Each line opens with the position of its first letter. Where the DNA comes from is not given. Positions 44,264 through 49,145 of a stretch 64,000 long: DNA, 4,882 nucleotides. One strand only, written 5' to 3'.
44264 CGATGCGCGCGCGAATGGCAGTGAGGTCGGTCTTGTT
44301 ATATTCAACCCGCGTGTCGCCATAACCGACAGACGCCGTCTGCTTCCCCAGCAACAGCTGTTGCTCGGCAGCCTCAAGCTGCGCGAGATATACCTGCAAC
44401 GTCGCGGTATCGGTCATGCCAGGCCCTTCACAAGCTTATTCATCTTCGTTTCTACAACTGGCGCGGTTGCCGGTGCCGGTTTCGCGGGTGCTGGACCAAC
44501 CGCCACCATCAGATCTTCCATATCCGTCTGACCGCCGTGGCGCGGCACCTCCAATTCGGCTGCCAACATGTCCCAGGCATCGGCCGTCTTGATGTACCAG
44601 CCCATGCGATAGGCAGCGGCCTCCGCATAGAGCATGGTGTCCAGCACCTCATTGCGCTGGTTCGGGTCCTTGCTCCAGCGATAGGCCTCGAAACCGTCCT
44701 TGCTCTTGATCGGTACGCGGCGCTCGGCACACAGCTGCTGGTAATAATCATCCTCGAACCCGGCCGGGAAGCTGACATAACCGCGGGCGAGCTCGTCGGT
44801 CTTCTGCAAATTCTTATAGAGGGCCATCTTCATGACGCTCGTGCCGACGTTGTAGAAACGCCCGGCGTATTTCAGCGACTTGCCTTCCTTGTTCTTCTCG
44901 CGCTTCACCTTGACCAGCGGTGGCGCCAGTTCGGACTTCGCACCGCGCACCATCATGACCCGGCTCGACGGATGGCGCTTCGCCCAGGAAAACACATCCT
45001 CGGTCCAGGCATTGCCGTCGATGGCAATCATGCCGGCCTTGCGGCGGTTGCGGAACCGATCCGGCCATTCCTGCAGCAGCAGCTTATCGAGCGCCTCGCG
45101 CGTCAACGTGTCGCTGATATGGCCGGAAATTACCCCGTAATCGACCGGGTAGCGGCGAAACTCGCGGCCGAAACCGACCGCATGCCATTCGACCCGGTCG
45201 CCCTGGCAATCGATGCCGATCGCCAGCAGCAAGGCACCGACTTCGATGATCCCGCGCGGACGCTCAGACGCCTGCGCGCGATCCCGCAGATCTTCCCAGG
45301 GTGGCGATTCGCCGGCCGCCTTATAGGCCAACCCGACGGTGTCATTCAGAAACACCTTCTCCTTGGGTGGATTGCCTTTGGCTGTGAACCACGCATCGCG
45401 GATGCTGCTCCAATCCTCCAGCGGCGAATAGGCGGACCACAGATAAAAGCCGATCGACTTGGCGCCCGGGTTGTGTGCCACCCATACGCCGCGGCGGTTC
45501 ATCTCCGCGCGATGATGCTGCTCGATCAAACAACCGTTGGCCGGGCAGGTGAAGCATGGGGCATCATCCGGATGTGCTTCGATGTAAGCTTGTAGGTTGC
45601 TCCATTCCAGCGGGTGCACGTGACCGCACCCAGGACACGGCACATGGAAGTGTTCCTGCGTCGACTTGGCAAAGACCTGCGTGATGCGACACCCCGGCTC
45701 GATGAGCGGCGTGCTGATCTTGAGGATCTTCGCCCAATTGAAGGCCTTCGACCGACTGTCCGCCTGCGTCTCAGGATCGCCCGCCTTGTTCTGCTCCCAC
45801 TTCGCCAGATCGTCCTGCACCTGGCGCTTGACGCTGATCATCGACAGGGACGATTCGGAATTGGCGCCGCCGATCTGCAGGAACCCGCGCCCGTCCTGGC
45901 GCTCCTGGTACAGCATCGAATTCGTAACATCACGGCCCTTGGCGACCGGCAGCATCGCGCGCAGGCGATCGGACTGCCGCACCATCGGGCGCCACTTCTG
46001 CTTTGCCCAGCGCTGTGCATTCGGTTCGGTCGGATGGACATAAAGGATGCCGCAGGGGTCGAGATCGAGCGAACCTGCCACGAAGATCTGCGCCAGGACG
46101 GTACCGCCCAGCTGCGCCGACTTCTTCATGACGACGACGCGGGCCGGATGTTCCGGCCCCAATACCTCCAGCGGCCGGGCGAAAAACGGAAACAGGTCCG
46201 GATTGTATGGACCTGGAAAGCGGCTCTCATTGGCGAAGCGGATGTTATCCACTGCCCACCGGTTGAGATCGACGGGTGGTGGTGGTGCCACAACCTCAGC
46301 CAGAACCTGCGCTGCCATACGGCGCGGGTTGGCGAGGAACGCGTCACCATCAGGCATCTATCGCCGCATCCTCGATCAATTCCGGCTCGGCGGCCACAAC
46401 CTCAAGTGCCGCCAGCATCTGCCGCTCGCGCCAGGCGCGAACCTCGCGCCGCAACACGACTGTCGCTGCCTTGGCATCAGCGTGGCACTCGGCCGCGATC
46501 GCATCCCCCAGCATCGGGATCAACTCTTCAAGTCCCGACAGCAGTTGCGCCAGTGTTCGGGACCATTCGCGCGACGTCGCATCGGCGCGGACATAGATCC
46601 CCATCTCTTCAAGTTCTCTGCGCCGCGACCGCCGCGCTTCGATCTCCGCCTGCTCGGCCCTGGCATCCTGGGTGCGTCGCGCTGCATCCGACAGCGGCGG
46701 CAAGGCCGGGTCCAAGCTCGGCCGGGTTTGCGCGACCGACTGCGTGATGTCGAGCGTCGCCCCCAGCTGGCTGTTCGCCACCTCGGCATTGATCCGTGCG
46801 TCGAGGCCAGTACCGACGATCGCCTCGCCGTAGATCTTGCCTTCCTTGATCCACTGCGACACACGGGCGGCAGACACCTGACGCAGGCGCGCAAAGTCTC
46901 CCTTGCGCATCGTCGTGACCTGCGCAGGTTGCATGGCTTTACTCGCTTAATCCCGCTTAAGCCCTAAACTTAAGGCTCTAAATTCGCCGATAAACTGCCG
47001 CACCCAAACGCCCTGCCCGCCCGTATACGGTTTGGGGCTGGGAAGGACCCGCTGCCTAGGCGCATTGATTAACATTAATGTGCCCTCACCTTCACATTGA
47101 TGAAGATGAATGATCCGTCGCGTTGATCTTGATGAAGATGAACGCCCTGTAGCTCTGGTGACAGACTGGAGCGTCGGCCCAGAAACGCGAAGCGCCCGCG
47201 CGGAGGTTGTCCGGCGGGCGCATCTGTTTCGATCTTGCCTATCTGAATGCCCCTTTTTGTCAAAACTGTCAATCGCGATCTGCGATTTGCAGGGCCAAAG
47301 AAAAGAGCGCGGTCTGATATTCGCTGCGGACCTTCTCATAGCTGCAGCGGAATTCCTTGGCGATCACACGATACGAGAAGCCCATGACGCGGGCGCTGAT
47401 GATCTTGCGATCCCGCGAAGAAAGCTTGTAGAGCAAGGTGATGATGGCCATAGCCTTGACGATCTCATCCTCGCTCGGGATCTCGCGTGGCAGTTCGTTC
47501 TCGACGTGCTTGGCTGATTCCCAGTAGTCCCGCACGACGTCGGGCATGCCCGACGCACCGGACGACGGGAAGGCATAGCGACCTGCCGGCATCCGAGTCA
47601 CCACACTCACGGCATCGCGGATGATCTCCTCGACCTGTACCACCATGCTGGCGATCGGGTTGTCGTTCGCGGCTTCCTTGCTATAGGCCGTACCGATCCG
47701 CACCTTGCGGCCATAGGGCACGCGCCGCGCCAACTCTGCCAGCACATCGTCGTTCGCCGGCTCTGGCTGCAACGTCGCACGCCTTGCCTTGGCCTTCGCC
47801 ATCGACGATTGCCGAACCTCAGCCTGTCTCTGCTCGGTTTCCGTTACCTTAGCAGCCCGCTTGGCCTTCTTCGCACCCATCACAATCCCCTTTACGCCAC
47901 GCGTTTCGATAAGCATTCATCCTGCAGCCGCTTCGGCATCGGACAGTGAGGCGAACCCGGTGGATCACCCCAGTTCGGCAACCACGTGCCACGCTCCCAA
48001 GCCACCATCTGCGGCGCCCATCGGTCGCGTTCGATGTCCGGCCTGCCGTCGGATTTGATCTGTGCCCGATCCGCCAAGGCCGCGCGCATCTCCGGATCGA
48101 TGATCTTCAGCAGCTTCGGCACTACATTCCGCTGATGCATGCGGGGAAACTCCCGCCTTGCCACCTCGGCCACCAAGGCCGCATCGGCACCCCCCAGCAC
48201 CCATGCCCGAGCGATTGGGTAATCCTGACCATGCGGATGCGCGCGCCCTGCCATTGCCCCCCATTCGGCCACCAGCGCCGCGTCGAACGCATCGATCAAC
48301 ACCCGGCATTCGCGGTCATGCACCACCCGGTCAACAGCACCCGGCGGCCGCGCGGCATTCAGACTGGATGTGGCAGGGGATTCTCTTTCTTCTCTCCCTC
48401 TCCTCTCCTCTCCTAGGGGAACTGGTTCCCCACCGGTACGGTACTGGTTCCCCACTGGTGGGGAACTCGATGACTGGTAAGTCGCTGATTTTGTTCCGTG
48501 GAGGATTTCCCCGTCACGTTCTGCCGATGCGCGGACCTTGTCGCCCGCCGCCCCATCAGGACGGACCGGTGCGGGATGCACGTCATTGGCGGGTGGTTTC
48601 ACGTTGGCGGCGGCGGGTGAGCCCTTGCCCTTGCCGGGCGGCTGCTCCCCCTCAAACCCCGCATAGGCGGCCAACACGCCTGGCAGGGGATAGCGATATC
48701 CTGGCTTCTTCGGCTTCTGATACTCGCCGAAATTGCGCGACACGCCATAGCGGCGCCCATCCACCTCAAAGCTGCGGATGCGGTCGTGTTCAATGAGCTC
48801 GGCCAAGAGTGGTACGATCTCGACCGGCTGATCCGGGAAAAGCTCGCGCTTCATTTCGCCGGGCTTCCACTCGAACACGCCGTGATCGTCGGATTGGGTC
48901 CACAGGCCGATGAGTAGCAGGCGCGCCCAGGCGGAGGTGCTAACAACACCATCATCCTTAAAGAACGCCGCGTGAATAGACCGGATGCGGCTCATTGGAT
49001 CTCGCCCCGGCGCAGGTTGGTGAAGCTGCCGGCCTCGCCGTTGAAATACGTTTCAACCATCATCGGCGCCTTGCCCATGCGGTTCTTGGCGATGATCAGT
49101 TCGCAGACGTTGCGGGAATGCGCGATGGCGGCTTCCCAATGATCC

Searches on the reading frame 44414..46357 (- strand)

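Call 73: search_protein_families(library=phrogs, proteins=[window:44414-46357:-], max_evalue=0.00001)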
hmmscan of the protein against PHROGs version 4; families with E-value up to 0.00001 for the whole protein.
window:44414-46357:- (647 aa): 8 families
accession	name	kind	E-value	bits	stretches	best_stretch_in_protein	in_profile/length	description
phrog_15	-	head and packaging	3.2e-166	556.8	1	10-621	336-951/1330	terminase large subunit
phrog_37509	-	unknown function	1.1e-29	104.7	1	469-632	1-167/189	-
phrog_21311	-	head and packaging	1.2e-26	94.9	1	109-299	2-196/218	terminase large subunit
phrog_3028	-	unknown function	3e-22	80.5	1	443-602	22-172/203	-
phrog_16406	-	unknown function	3.2e-20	73.4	1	223-585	5-385/601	-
phrog_15657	-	unknown function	6.5e-18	66.1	1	298-490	24-214/230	-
phrog_675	-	head and packaging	2.7e-16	60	1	70-395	55-377/576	terminase large subunit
phrog_4145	-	head and packaging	2.3e-06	28.1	1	25-210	24-208/209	terminase large subunit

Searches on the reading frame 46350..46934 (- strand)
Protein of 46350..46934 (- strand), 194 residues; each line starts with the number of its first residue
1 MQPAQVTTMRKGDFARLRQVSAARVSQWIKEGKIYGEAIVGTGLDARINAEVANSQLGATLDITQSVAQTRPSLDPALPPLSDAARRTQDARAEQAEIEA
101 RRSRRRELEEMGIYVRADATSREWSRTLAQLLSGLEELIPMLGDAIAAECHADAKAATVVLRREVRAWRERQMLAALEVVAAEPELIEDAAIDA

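Call 73: search_protein_families(library=phrogs, proteins=[window:46350-46934:-], max_evalue=0.00001)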
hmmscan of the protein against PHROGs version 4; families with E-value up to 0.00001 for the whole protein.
window:46350-46934:- (194 aa): 1 family
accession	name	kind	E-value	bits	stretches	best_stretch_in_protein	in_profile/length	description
phrog_57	-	head and packaging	1.3e-14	55.5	1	4-170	8-167/199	terminase small subunit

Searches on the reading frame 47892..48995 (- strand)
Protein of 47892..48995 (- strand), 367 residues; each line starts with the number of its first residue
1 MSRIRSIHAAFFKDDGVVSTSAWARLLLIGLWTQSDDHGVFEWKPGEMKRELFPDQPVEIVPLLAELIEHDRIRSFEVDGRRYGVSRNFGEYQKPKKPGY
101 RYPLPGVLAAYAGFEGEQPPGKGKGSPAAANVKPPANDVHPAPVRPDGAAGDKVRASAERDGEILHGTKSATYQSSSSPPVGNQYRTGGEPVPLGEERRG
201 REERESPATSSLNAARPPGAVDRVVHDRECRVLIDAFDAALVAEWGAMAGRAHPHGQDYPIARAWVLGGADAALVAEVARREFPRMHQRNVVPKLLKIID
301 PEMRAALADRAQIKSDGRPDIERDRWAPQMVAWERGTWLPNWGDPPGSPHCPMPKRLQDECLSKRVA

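Call 73: search_protein_families(library=phrogs, proteins=[window:47892-48995:-], max_evalue=0.00001)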
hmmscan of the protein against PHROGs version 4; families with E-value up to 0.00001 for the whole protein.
window:47892-48995:- (367 aa): 5 families
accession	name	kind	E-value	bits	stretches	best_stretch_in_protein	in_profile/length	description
phrog_1408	-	DNA, RNA and nucleotide metabolism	3e-23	83.8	1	1-192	1-179/302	replication initiation protein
phrog_16167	-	DNA, RNA and nucleotide metabolism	1.5e-18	68.6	1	1-181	1-180/315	replication initiation protein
phrog_12556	-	DNA, RNA and nucleotide metabolism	1.4e-14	55.4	1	1-99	1-99/347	replication initiation protein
phrog_2149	-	DNA, RNA and nucleotide metabolism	1.2e-12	49.2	1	2-106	1-114/289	replication initiation protein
phrog_17247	-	unknown function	1.8e-10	41.6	1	1-96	1-96/295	-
